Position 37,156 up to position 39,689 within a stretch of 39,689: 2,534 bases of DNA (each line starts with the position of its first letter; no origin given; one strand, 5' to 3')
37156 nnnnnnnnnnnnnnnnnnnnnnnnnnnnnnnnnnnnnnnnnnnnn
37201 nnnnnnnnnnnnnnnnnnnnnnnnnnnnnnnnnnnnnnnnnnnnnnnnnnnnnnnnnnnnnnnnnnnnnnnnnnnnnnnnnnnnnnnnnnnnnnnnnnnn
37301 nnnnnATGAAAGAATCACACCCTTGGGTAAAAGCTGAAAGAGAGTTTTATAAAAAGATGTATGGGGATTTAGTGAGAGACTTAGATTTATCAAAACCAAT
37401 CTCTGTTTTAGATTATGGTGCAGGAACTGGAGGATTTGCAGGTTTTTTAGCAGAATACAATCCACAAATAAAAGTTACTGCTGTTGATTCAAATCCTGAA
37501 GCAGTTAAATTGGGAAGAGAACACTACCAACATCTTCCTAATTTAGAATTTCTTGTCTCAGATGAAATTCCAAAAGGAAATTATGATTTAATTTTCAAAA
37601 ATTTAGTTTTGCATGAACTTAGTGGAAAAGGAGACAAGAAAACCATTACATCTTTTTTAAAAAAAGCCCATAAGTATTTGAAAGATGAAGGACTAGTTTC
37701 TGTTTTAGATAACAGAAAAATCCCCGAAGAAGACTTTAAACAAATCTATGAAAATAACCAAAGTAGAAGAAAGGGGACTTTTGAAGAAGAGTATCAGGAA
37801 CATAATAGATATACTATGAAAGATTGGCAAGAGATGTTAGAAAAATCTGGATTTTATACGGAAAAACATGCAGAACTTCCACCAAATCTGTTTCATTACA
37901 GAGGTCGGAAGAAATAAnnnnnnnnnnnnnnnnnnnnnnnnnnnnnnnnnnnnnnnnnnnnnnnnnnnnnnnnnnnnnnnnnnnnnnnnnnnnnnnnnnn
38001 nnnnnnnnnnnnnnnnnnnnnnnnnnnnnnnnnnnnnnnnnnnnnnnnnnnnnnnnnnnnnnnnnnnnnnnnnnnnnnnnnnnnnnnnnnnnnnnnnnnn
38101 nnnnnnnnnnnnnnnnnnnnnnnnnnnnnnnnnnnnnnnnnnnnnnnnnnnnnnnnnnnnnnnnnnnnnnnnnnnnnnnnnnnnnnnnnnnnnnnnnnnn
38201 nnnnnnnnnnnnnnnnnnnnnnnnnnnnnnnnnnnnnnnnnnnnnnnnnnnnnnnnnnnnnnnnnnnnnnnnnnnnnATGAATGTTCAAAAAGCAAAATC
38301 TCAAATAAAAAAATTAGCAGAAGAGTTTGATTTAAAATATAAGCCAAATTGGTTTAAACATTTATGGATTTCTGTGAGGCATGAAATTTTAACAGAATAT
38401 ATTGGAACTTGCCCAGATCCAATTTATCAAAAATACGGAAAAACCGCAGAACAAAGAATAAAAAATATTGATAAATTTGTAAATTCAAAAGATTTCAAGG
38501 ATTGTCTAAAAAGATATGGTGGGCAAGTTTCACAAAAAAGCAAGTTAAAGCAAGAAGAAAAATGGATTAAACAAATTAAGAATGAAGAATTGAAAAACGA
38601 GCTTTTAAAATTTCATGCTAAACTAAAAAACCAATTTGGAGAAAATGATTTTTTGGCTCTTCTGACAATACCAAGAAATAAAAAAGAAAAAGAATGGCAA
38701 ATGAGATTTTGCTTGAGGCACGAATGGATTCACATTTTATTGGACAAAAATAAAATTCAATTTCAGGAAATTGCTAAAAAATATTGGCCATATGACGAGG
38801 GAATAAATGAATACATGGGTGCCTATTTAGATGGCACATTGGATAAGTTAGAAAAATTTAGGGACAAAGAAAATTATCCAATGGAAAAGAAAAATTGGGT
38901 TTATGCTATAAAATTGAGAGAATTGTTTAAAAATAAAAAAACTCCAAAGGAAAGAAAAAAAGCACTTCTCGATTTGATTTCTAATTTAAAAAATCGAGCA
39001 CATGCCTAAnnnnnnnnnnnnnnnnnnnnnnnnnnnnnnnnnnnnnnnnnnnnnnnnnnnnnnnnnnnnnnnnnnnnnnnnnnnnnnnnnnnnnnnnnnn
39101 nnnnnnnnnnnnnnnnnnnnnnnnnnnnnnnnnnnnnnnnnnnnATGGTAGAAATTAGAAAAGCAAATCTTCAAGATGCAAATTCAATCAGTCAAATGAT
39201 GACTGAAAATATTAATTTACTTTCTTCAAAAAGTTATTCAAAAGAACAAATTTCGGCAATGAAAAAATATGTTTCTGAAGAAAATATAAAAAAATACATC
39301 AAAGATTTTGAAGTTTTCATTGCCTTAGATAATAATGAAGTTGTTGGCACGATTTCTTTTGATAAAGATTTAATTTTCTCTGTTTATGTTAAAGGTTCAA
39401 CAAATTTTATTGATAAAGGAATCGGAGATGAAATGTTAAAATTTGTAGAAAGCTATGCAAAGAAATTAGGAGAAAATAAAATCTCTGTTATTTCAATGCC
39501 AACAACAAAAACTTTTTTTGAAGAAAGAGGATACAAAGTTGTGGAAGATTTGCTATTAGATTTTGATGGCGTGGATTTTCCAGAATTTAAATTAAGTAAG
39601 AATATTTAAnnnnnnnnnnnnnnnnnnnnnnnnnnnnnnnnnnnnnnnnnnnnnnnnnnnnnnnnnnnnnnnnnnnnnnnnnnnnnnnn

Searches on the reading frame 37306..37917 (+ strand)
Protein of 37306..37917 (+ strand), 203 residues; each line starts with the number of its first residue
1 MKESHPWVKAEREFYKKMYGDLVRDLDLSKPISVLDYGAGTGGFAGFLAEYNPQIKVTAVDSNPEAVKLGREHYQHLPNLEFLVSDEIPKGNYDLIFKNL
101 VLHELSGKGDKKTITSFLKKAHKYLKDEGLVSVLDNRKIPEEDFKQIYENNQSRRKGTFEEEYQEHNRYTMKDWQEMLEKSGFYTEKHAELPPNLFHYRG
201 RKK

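Call 3: search_protein_families(library=pfam, proteins=[window:37306-37917:+], max_evalue=0.1)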
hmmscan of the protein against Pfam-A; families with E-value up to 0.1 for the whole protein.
window:37306-37917:+ (203 aa): 15 families
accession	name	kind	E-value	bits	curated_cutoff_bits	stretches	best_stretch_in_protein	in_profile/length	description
PF13847.12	Methyltransf_31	-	9.5e-14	51.7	27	1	31-180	4-143/145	Methyltransferase domain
PF08242.18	Methyltransf_12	-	1.5e-13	51.7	30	1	35-130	1-97/98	Methyltransferase domain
PF05175.20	MTS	-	7.4e-13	48.9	23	1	24-148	25-154/170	Methyltransferase small domain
PF13489.12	Methyltransf_23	-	3.2e-12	46.9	27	1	20-186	10-162/164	Methyltransferase domain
PF13649.12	Methyltransf_25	-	6.8e-11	43.1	27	1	34-129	1-97/97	Methyltransferase domain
PF08241.18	Methyltransf_11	-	1.4e-09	38.9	21.2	1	35-131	1-93/95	Methyltransferase domain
PF00891.24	Methyltransf_2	-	1.4e-05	25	22.3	1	19-183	51-209/210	O-methyltransferase domain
PF05891.18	Methyltransf_PK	-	0.00015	21.8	27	1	10-167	37-193/218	AdoMet dependent proline di-methyltransferase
PF01728.25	FtsJ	-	0.00023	21.6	24.1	1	32-67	23-58/181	FtsJ-like methyltransferase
PF02475.24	TRM5-TYW2_MTfase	-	0.00036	21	28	1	33-132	39-134/164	TRM5/TYW2 methyltransferase domain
PF06325.19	PrmA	-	0.014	15.3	22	1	32-105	163-239/296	Ribosomal protein L11 methyltransferase (PrmA)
PF03848.20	TehB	-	0.016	15.1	20.4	1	17-108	17-111/193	Tellurite resistance protein TehB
PF00398.26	RrnaAD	-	0.022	14.3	24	1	16-86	16-84/263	Ribosomal RNA adenine dimethylase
PF06080.18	DUF938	-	0.029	14.6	27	1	33-68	28-63/202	Protein of unknown function (DUF938)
PF13679.12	Methyltransf_32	-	0.088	13.2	27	0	22-77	16-76/143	Methyltransferase domain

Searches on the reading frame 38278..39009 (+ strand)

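Call 3: search_protein_families(library=pfam, proteins=[window:38278-39009:+], max_evalue=0.1)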
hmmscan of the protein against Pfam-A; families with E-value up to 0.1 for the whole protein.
window:38278-39009:+ (243 aa): 1 family
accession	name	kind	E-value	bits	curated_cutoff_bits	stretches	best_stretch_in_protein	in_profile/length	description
PF15856.10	DUF4727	-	0.069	13.1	27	0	92-159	100-169/216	Domain of unknown function (DUF4727)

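Call 5: search_protein_families(library=phrogs, proteins=[window:38278-39009:+], max_evalue=0.1)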
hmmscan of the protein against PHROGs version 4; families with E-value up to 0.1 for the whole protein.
window:38278-39009:+ (243 aa): 1 family
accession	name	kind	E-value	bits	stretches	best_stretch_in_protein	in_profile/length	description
phrog_4913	-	DNA, RNA and nucleotide metabolism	0.0082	14.9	1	26-100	1056-1133/1290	replication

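Call 6: search_protein_families(library=ncbifam, proteins=[window:38278-39009:+], max_evalue=0.1)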
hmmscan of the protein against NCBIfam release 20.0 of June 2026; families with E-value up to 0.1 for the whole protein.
window:38278-39009:+ (243 aa): 0 families

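Call 7: search_protein_families(library=padloc, proteins=[window:38278-39009:+], max_evalue=0.1)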
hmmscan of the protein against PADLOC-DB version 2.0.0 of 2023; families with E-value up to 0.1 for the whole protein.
window:38278-39009:+ (243 aa): 2 families
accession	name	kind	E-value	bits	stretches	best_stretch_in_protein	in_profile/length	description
PDLC01305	Cas5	-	0.023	12.8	1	59-131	62-138/174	CAS-I-B; effector_G5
PDLC01904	CARF5--CARF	-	0.023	12.5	1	58-153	261-349/351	-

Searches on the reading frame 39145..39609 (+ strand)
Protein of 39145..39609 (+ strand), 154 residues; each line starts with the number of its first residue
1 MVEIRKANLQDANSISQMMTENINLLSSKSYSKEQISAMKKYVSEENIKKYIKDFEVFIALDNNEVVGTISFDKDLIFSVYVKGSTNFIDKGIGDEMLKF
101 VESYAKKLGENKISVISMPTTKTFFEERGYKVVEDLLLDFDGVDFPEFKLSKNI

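Call 37: search_protein_families(library=pfam, proteins=[window:39145-39609:+], max_evalue=0.1)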
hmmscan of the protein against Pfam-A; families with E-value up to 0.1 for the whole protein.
window:39145-39609:+ (154 aa): 4 families
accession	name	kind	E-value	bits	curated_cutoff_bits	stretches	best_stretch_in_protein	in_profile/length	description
PF13673.13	Acetyltransf_10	-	1.6e-14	54.4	23.6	1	29-147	3-123/128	Acetyltransferase (GNAT) domain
PF13420.13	Acetyltransf_4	-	1.6e-05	25.4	24.3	1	4-134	1-138/155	Acetyltransferase (GNAT) domain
PF13508.13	Acetyltransf_7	-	3.8e-05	24.4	27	1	55-131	3-83/84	Acetyltransferase (GNAT) domain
PF00583.31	Acetyltransf_1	-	9.1e-05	23.2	20.7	1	53-115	31-98/116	Acetyltransferase (GNAT) family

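Call 103: find_encoding_contigs(protein=window:39145-39609:+, flank=10000, max_places=6)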
Protein window:39145-39609:+ (154 aa): no gene with exactly this product is on record in the collection.
